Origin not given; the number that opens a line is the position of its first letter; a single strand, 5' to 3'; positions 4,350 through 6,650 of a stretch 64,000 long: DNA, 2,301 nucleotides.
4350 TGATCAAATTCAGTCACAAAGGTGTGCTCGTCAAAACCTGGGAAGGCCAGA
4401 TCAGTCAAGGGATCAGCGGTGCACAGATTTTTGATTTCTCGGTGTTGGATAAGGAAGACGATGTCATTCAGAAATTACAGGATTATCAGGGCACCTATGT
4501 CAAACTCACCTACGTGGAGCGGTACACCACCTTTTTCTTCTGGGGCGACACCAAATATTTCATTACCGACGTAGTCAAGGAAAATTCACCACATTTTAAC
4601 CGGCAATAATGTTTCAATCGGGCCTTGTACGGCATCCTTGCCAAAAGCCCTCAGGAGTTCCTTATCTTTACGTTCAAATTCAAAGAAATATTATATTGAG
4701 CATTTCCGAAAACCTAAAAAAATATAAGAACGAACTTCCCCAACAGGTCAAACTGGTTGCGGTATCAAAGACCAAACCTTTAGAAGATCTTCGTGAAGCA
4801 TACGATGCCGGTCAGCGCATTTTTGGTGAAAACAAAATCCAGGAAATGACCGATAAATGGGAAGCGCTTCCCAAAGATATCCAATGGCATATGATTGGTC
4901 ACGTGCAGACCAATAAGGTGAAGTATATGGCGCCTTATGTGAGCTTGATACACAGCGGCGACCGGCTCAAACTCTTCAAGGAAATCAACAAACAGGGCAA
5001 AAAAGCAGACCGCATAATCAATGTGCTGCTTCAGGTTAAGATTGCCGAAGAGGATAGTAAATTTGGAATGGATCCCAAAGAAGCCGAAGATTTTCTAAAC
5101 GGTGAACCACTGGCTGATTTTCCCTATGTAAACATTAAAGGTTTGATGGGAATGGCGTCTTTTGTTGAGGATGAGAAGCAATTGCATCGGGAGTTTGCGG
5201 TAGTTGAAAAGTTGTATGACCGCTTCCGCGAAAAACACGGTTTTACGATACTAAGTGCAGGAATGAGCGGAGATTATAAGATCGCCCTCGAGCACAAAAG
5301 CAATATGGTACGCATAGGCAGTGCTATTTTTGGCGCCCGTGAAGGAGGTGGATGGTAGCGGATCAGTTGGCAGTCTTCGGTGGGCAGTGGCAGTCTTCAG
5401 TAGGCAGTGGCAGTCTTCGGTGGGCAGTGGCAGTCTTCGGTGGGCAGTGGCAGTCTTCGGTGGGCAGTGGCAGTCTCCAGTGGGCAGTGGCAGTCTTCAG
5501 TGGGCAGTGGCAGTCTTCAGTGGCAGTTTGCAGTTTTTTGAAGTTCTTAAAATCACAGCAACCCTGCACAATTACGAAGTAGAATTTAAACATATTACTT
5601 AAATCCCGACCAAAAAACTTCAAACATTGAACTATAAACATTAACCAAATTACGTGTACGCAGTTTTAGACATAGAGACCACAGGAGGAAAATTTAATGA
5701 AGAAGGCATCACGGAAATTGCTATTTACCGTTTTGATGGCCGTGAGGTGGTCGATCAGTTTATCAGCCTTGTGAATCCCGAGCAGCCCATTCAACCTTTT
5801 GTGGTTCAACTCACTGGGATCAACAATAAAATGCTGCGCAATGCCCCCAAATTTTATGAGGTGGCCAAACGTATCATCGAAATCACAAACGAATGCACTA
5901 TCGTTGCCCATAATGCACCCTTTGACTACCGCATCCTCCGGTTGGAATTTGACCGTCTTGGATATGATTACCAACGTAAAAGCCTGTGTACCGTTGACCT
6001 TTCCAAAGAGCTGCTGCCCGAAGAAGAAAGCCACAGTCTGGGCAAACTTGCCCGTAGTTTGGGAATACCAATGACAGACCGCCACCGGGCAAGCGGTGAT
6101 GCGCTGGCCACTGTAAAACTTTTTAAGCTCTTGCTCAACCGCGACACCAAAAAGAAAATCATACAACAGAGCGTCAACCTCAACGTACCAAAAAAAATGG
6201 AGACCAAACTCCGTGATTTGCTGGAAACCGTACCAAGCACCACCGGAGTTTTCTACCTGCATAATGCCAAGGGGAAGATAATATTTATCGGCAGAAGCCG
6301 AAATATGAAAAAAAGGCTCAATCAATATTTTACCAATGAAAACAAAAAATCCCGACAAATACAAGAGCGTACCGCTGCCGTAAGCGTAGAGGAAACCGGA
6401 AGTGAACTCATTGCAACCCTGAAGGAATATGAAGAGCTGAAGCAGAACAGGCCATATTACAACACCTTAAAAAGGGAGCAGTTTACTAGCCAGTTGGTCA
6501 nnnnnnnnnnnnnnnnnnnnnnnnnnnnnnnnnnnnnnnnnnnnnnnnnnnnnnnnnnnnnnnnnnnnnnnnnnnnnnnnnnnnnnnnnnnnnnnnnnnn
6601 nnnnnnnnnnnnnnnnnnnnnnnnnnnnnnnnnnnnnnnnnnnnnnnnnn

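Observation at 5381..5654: Perfectly phased 20-bp minisatellite (x8) in the promoter region of the exonuclease/GIY-YIG gene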

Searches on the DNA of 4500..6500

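Call 6: search_rna_families(source=window, start=4500, end=6500, threshold=evalue, max_evalue=10)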
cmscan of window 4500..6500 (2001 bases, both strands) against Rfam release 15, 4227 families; matches with E-value up to 10: 3.
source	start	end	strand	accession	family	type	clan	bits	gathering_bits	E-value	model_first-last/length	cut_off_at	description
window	6285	6350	+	RF02572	babR_5UTR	Cis-reg;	-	18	93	9.5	1-134/134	no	Brucella babR 5'UTR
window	4802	4880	-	RF00371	sroE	Gene; sRNA;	-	15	51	4.8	1-92/92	no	sroE RNA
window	5547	5668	-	RF01295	SCARNA7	Gene; snRNA; snoRNA; scaRNA;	-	11.5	65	4.4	1-330/330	no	Small Cajal body-specific RNA 7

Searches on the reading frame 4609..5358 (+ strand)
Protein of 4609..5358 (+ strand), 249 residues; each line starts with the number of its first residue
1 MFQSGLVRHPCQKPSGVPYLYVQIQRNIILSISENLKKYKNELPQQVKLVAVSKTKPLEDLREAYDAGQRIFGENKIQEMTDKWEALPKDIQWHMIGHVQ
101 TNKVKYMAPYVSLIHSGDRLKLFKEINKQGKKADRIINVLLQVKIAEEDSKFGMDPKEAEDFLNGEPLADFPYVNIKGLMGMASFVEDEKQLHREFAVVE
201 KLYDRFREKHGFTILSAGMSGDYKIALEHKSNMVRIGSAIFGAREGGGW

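Call 9: search_protein_families(library=ncbifam, proteins=[window:4609-5358:+])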
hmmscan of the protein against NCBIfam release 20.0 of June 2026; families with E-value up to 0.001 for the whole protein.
window:4609-5358:+ (249 aa): 2 families
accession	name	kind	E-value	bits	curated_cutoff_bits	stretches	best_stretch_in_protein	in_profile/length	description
TIGR00044.1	TIGR00044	hypoth_equivalog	2.6e-55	187.5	106.25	1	36-244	18-229/229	YggS family pyridoxal phosphate-dependent enzyme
TIGR00492.1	alr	equivalog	8.3e-05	21.6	168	1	31-244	11-226/369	alanine racemase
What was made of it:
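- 4609..5358 (+): yggS (PLP-binding YggS family) gene; stop codon TAG at 5356-5358. TIGR00044 match, E=2.6e-55, above the curated cut-off (call 9).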

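Call 14: find_encoding_contigs(protein=window:4609-5358:+, flank=6000, max_places=10)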
Protein window:4609-5358:+ (249 aa): 1 contig read that carries it; 1 place shown.
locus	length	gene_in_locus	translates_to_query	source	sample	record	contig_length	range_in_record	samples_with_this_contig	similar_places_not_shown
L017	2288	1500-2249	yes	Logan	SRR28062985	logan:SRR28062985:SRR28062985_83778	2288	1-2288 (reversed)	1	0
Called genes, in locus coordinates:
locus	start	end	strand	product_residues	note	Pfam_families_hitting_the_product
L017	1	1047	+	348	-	?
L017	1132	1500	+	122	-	-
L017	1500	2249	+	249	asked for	PF01168:Ala_racemase_N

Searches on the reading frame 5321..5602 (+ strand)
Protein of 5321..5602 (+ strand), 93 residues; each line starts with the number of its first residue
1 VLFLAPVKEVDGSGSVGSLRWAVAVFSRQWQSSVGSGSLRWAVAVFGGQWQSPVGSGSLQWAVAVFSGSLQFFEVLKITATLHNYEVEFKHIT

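Call 56: search_protein_families(library=pfam, proteins=[window:5321-5602:+, window:5352-5582:+], max_evalue=1)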
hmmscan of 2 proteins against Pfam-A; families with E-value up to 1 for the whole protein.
window:5321-5602:+ (93 aa): 0 families

window:5352-5582:+ (76 aa): 1 family
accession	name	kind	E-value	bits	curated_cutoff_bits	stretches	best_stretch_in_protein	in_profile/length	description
PF10419.14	TFIIIC_sub6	-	0.45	10.9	22.7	0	27-39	46-58/98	TFIIIC subunit triple barrel domain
